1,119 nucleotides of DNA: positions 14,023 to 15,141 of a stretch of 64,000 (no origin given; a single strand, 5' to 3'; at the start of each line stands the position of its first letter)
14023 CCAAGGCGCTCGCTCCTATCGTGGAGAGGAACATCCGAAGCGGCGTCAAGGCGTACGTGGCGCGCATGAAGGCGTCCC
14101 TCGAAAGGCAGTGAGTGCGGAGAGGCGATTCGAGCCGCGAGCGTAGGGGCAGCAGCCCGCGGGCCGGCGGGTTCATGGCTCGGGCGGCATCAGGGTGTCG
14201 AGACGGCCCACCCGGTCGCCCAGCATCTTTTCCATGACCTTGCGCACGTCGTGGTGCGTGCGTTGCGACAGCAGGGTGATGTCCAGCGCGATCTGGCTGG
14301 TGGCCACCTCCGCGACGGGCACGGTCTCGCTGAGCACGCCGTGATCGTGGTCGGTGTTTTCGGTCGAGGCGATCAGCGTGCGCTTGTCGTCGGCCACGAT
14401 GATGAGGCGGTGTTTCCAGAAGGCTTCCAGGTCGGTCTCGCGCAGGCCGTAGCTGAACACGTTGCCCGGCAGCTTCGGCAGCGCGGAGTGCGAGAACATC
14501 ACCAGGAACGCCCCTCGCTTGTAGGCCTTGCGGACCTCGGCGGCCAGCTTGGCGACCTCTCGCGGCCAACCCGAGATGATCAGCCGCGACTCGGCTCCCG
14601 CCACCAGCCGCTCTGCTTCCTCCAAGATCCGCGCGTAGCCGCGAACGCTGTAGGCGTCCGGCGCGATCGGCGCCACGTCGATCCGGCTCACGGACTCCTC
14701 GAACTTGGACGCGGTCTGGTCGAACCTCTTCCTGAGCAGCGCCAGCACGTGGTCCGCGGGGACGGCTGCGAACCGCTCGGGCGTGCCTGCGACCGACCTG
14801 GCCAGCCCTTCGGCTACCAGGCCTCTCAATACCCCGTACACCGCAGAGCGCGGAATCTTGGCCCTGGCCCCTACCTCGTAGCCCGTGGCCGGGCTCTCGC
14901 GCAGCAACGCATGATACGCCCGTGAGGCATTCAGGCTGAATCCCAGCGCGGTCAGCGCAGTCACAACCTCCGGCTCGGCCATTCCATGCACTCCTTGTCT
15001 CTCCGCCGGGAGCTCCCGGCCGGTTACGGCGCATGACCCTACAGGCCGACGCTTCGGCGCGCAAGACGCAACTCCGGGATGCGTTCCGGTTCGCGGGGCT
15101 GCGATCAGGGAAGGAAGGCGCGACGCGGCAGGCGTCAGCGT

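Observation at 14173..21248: Putative sugar-responsive locus: TrmB regulator, large secreted protein, PI-PLC-like lipoprotein and the GH13-rSAM fusion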

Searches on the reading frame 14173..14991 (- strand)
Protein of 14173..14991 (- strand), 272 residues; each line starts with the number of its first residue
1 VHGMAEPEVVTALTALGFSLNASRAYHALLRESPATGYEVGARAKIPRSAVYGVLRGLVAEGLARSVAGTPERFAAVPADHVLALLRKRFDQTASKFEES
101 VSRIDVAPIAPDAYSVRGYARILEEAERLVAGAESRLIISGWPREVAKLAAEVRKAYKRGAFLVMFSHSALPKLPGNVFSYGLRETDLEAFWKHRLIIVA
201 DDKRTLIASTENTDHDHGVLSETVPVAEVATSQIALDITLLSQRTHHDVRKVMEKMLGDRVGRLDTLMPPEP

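Call 3: search_protein_families(library=pfam, proteins=[window:14173-14991:-], max_evalue=0.01)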
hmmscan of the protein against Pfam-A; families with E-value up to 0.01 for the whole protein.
window:14173-14991:- (272 aa): 2 families
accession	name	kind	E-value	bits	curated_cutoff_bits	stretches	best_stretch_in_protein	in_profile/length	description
PF01978.25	TrmB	-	1.1e-15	57.7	25.6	1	13-79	1-67/68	Sugar-specific transcriptional regulator TrmB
PF11495.14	Regulator_TrmB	-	0.0029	17.3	22.2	1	116-213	5-102/233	Archaeal transcriptional regulator TrmB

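Call 4: search_protein_families(library=ncbifam, proteins=[window:14173-14991:-], max_evalue=0.01)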
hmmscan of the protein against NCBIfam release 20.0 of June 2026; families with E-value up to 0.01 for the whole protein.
window:14173-14991:- (272 aa): 3 families
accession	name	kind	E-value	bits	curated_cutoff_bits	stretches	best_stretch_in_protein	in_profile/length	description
NF040851.1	tran_reg_TrmB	equivalog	4.9e-12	45.7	600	1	6-168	4-166/338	HTH-type sugar-sensing transcriptional regulator TrmB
NF047390.1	TransRegTrmBL1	equivalog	6.3e-10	38.5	650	1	4-168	1-167/341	HTH-type sugar sensing transcriptional regulator TrmBL1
NF047392.1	TransRegTrmBHalo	equivalog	2.6e-06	26.7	500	1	22-164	22-162/349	HTH-type sugar sensing transcriptional regulator TrmB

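Call 60: search_solved_structures(query=window:14173-14982:-, max_evalue=0.01, show_alignments=1)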
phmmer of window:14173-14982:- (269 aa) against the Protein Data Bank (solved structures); distinct sequences matched with E-value up to 0.01: 4.
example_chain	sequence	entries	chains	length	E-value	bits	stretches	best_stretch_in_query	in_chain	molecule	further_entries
3qph_A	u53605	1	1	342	4.5e-09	39.7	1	3-241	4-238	TrmB, a global transcription regulator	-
5bpd_A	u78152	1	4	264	0.0058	19.7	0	15-172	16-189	TrmBL2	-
5bqt_A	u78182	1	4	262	0.0063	19.6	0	16-172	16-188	Putative HTH-type transcriptional regulator TrmBL2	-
5box_A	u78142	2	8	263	0.0063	19.6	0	16-172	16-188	Putative HTH-type transcriptional regulator TrmBL2 | TrmBL2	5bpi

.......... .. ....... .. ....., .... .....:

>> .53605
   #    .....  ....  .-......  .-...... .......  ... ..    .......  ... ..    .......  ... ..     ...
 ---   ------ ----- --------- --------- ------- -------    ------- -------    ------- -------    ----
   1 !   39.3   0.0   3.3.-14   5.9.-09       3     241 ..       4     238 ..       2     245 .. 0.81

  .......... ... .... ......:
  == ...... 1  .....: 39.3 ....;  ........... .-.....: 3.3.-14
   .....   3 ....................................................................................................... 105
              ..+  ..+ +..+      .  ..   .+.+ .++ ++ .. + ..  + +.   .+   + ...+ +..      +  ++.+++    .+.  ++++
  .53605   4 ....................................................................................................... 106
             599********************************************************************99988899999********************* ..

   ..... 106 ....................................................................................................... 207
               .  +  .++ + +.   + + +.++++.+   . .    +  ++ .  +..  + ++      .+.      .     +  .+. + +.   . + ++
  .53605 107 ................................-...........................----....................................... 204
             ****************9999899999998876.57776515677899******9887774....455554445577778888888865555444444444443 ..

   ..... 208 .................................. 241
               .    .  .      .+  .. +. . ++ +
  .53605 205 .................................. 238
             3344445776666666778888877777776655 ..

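Call 80: find_homologous_proteins(query=window:14173-14982:-, max_evalue=1e-10)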
Query window:14173-14982:- (269 aa): 831 proteins with E <= 1e-10 among 7311 candidates; the best 120 are listed.
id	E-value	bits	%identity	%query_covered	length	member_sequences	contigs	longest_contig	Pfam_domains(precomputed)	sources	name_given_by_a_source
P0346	2.2e-167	573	99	100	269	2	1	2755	PF01978.26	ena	-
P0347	5.6e-152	523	90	99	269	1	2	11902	PF01978.26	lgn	-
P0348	1.1e-150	518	89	99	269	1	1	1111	PF01978.26,PF11495.15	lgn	-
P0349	1.8e-144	498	85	99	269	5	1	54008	PF01978.26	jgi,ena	-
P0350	4.7e-121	421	74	99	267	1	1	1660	PF01978.26,PF11495.15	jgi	-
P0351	1.5e-118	413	74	99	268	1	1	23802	PF01978.26,PF11495.15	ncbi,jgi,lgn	-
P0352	4.3e-118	412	71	99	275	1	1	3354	PF01978.26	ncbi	-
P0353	2.7e-117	409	71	99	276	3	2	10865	PF01978.26,PF11495.15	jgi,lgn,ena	-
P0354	8.2e-117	407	72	99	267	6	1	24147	PF01978.26,PF11495.15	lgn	-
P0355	9.0e-117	407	71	99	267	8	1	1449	PF01978.26,PF11495.15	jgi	jgi:sugar-specific transcriptional regulator TrmB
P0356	4.2e-116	405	71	99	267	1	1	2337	PF01978.26,PF11495.15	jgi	jgi:sugar-specific transcriptional regulator TrmB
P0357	2.9e-115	402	70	99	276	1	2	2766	PF01978.26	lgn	-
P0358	5.6e-115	401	70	99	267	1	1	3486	PF01978.26,PF11495.15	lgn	-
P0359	5.8e-115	401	70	99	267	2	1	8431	PF01978.26,PF11495.15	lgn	-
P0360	1.4e-114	400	71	99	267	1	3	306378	PF01978.26,PF11495.15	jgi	jgi:sugar-specific transcriptional regulator TrmB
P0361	1.5e-114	400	69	100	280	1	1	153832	PF01978.26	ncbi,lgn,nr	ncbi:MAG: TrmB family transcriptional regulator [Deltaproteobacteria bacterium]|nr:TrmB family trans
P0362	1.6e-114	400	72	99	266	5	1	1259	PF01978.26,PF11495.15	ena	-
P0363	2.5e-114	399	67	99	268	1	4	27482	PF01978.26,PF11495.15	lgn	-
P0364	2.6e-114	399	68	99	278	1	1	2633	PF01978.26,PF11495.15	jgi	jgi:sugar-specific transcriptional regulator TrmB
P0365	3.5e-114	399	70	99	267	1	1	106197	PF01978.26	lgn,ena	-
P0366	3.8e-114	399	70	99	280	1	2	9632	PF01978.26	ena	-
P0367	1.9e-113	396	69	99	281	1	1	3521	PF01978.26,PF11495.15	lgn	-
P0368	2.8e-113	396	70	100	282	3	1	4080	PF01978.26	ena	-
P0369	2.9e-113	396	70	99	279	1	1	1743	PF01978.26,PF11495.15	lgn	-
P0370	3.0e-113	396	69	99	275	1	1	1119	PF01978.26,PF11495.15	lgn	-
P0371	3.1e-113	396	71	99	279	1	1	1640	PF01978.26,PF11495.15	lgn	-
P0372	4.1e-113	395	70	99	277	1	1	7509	PF01978.26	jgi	jgi:sugar-specific transcriptional regulator TrmB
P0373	4.5e-113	395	70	100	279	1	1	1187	PF01978.26,PF11495.15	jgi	-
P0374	5.2e-113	395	69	100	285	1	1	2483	PF01978.26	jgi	jgi:sugar-specific transcriptional regulator TrmB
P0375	6.2e-113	395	69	99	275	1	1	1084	PF01978.26,PF11495.15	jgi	jgi:HTH-type transcriptional regulator, sugar sensing transcriptional regulator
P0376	6.8e-113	395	69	99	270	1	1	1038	PF01978.26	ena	-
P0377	7.3e-113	394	69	99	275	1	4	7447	PF01978.26,PF11495.15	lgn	-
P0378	7.6e-113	394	69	99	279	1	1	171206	PF01978.26,PF11495.15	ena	-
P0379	9.1e-113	394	68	99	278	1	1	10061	PF01978.26,PF11495.15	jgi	jgi:HTH-type transcriptional regulator, sugar sensing transcriptional regulator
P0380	1.1e-112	394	70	99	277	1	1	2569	PF01978.26,PF11495.15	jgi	-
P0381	1.2e-112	394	68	99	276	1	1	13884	PF01978.26,PF11495.15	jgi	jgi:sugar-specific transcriptional regulator TrmB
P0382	1.2e-112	394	68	99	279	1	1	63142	PF01978.26,PF11495.15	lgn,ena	-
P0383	1.5e-112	393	69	100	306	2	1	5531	PF01978.26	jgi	jgi:sugar-specific transcriptional regulator TrmB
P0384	1.6e-112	393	69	99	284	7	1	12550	PF01978.26,PF11495.15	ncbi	-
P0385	1.7e-112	393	69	100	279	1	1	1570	PF01978.26,PF11495.15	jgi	jgi:HTH-type transcriptional regulator, sugar sensing transcriptional regulator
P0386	2.2e-112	393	70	100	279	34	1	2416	PF01978.26,PF11495.15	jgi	jgi:sugar-specific transcriptional regulator TrmB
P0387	2.7e-112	393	70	100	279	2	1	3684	PF01978.26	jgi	jgi:sugar-specific transcriptional regulator TrmB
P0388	3.1e-112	392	69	99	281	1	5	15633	PF01978.26,PF11495.15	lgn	-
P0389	4.0e-112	392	68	99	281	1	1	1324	PF01978.26,PF11495.15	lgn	-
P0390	4.1e-112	392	70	99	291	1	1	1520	PF01978.26,PF11495.15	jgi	jgi:sugar-specific transcriptional regulator TrmB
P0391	4.1e-112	392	68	99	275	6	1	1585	PF01978.26,PF11495.15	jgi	jgi:HTH-type transcriptional regulator, sugar sensing transcriptional regulator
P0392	4.3e-112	392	68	99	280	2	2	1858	PF01978.26,PF11495.15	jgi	jgi:sugar-specific transcriptional regulator TrmB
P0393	4.9e-112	392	69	99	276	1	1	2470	PF01978.26,PF11495.15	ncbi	-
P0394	5.5e-112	392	70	99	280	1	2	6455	PF01978.26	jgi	jgi:HTH-type transcriptional regulator, sugar sensing transcriptional regulator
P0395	5.8e-112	391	71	99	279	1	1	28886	PF01978.26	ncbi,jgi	ncbi:MAG TPA: helix-turn-helix domain-containing protein [Polyangiaceae bacterium]|jgi:sugar-specifi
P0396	5.8e-112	391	68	99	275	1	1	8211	PF01978.26,PF11495.15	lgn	-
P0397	6.5e-112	391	67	99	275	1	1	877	PF01978.26,PF11495.15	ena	-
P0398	7.9e-112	391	69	98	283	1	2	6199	PF01978.26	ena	-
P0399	8.4e-112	391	68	99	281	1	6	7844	PF01978.26,PF11495.15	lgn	-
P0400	8.8e-112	391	69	99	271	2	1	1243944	PF01978.26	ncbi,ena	-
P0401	9.4e-112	391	68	99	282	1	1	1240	PF01978.26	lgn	-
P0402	1.2e-111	390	69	99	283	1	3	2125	PF01978.26,PF11495.15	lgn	-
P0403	1.5e-111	390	68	99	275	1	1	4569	PF01978.26,PF11495.15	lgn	-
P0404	1.8e-111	390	68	99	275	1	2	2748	PF01978.26,PF11495.15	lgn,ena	-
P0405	1.8e-111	390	68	100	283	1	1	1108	PF01978.26,PF11495.15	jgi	jgi:sugar-specific transcriptional regulator TrmB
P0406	1.9e-111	390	68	99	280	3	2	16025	PF01978.26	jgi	-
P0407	2.1e-111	390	68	99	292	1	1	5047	PF01978.26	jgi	jgi:HTH-type transcriptional regulator, sugar sensing transcriptional regulator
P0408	2.1e-111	390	68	99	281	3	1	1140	PF01978.26,PF11495.15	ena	-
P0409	2.2e-111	390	69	99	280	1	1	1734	PF01978.26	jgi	jgi:HTH-type transcriptional regulator, sugar sensing transcriptional regulator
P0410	2.2e-111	390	71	99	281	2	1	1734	PF01978.26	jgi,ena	-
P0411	2.4e-111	389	68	99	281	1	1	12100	PF01978.26,PF11495.15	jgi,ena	-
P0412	2.5e-111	389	69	100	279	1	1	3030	PF01978.26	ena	-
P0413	2.8e-111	389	67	99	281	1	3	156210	PF01978.26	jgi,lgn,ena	-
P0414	2.8e-111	389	69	100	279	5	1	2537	PF01978.26,PF11495.15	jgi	-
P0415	2.8e-111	389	68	99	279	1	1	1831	PF01978.26,PF11495.15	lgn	-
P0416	3.2e-111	389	68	99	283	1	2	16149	PF01978.26,PF11495.15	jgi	jgi:sugar-specific transcriptional regulator TrmB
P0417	3.2e-111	389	68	99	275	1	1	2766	PF01978.26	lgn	-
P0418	3.4e-111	389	68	99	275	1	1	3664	PF01978.26,PF11495.15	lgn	-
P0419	3.4e-111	389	67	99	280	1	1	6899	PF01978.26,PF11495.15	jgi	jgi:HTH-type transcriptional regulator, sugar sensing transcriptional regulator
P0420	3.5e-111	389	70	99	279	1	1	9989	PF01978.26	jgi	jgi:sugar-specific transcriptional regulator TrmB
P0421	3.8e-111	389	68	99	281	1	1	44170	PF01978.26,PF11495.15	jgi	jgi:HTH-type transcriptional regulator, sugar sensing transcriptional regulator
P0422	3.9e-111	389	69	100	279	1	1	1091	PF01978.26,PF11495.15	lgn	-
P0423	3.9e-111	389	68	99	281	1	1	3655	PF01978.26,PF11495.15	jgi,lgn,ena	-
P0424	4.0e-111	389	69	99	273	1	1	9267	PF01978.26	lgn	-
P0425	4.1e-111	389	67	99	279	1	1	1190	PF01978.26,PF11495.15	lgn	-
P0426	4.7e-111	389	69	99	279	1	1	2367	PF01978.26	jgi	jgi:HTH-type transcriptional regulator, sugar sensing transcriptional regulator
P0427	4.8e-111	389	67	100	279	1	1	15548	PF01978.26,PF11495.15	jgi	jgi:sugar-specific transcriptional regulator TrmB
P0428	5.0e-111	388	67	99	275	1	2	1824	PF01978.26,PF11495.15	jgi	jgi:HTH-type transcriptional regulator, sugar sensing transcriptional regulator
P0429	5.3e-111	388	67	99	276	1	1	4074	PF01978.26,PF11495.15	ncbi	-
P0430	5.5e-111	388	68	99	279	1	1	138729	PF01978.26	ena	-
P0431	5.7e-111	388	69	99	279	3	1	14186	PF01978.26,PF11495.15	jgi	jgi:sugar-specific transcriptional regulator TrmB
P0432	5.7e-111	388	68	99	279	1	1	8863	PF01978.26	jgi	jgi:HTH-type transcriptional regulator, sugar sensing transcriptional regulator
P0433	5.7e-111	388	67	99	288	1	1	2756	PF01978.26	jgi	jgi:sugar-specific transcriptional regulator TrmB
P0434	6.3e-111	388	67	99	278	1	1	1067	PF01978.26,PF11495.15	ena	-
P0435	6.9e-111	388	70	99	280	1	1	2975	PF01978.26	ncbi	-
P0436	6.9e-111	388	68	99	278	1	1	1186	PF01978.26,PF11495.15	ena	-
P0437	7.6e-111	388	69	99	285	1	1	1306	PF01978.26,PF11495.15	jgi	jgi:HTH-type transcriptional regulator, sugar sensing transcriptional regulator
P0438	7.9e-111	388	66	100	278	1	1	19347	PF01978.26,PF11495.15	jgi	jgi:HTH-type transcriptional regulator, sugar sensing transcriptional regulator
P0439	9.5e-111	388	67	99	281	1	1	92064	PF01978.26,PF11495.15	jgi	jgi:sugar-specific transcriptional regulator TrmB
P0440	9.6e-111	388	67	99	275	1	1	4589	PF01978.26,PF11495.15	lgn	-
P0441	9.9e-111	387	66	100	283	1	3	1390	PF01978.26,PF11495.15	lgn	-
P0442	1.0e-110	387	68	99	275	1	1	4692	PF01978.26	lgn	-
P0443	1.1e-110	387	68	100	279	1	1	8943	PF01978.26,PF11495.15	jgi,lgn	jgi:sugar-specific transcriptional regulator TrmB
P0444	1.1e-110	387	68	99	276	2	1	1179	PF01978.26,PF11495.15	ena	-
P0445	1.2e-110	387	69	99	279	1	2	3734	PF01978.26,PF11495.15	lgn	-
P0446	1.2e-110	387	67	99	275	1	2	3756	PF01978.26,PF11495.15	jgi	jgi:HTH-type transcriptional regulator, sugar sensing transcriptional regulator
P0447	1.3e-110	387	67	99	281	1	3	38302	PF01978.26,PF11495.15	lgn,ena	-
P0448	1.3e-110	387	67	99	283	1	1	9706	PF01978.26,PF11495.15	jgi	jgi:sugar-specific transcriptional regulator TrmB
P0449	1.3e-110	387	69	99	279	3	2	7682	PF01978.26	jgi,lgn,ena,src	-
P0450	1.3e-110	387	67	99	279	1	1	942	PF01978.26,PF11495.15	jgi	jgi:sugar-specific transcriptional regulator TrmB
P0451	1.3e-110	387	67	99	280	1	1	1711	PF01978.26,PF11495.15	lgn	-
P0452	1.4e-110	387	67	99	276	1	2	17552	PF01978.26,PF11495.15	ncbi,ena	-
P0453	1.4e-110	387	68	99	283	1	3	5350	PF01978.26,PF11495.15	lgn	-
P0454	1.4e-110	387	68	99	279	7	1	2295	PF01978.26,PF11495.15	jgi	jgi:HTH-type transcriptional regulator, sugar sensing transcriptional regulator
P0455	1.4e-110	387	67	99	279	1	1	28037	PF01978.26,PF11495.15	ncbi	-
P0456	1.5e-110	387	67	99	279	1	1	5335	PF01978.26,PF11495.15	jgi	jgi:HTH-type transcriptional regulator, sugar sensing transcriptional regulator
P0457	1.5e-110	387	69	99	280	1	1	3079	PF01978.26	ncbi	-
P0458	1.6e-110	387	67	100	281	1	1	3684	PF01978.26,PF11495.15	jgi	jgi:sugar-specific transcriptional regulator TrmB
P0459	1.7e-110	387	67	99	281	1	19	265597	PF01978.26,PF11495.15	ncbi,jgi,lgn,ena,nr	ncbi:MAG: hypothetical protein BGO98_19520 [Myxococcales bacterium 68-20]|nr:TrmB family transcripti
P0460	1.8e-110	387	67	99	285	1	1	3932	PF01978.26,PF11495.15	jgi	-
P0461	1.9e-110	387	67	99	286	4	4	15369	PF01978.26,PF11495.15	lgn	-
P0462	1.9e-110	387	68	99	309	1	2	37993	PF01978.26,PF11495.15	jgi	jgi:sugar-specific transcriptional regulator TrmB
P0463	2.1e-110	386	67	99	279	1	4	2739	PF01978.26,PF11495.15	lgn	-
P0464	2.1e-110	386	67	99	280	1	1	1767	PF01978.26,PF11495.15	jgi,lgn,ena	-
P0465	2.4e-110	386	67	99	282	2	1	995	PF01978.26,PF11495.15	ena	-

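Call 81: find_encoding_contigs(protein=P0361, flank=7000, max_places=1)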
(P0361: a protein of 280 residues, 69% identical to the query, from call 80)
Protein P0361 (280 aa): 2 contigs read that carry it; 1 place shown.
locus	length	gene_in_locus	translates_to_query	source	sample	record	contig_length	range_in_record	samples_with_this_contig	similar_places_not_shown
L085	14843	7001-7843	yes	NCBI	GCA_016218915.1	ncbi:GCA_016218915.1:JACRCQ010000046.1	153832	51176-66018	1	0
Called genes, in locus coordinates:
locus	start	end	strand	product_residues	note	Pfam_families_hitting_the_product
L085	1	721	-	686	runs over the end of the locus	PF01590:GAF, PF13185:GAF_2, PF01590:GAF, PF13185:GAF_2, PF13492:GAF_3, PF01590:GAF, PF13185:GAF_2, PF13487:HD_5, +4 more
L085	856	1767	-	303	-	PF06347:SH3_4 (weak), PF08239:SH3_3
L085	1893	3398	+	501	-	PF12229:PG_binding_4, PF04294:VanW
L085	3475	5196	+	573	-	PF00069:Pkinase, PF07714:PK_Tyr_Ser-Thr, PF03109:ABC1 (faint)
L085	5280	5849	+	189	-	-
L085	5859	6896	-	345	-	PF19714:DUF6209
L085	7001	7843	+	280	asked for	PF01978:TrmB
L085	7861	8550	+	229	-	PF13505:OMP_b-brl (weak)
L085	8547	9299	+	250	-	PF13453:Zn_ribbon_TFIIB (weak)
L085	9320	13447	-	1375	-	PF00069:Pkinase, PF07714:PK_Tyr_Ser-Thr, PF01590:GAF, PF13185:GAF_2, PF00158:Sigma54_activat, PF14532:Sigma54_activ_2, PF25601:AAA_lid_14, PF02954:HTH_8, +2 more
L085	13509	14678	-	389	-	-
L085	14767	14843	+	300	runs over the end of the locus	PF16697:Yop-YscD_cpl, PF00498:FHA, PF00990:GGDEF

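Call 82: find_encoding_contigs(protein=P0459, flank=7000, max_places=1)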
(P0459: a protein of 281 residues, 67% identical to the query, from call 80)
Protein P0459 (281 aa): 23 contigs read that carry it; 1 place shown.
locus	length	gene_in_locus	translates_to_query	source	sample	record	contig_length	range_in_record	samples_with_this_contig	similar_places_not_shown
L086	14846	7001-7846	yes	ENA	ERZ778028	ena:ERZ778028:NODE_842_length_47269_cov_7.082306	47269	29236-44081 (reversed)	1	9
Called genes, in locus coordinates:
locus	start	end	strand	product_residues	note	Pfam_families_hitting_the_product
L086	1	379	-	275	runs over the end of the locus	-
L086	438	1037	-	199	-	-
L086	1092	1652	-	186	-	PF03100:CcmE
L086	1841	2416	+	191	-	PF01844:HNH, PF13395:HNH_4, PF14279:HNH_5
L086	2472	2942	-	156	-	-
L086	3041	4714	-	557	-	PF00069:Pkinase, PF07714:PK_Tyr_Ser-Thr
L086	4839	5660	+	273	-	-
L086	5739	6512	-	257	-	PF08241:Methyltransf_11, PF08242:Methyltransf_12, PF13649:Methyltransf_25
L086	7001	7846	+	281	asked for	PF01978:TrmB, PF11495:TrmB_EBD_N (faint)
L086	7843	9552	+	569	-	-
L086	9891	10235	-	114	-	-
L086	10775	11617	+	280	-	PF00691:OmpA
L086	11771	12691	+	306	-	PF02541:Ppx-GppA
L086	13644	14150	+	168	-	PF02559:CarD_TRCF_RID, PF21095:CarD_C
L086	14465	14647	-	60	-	-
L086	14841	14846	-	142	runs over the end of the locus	PF05573:NosL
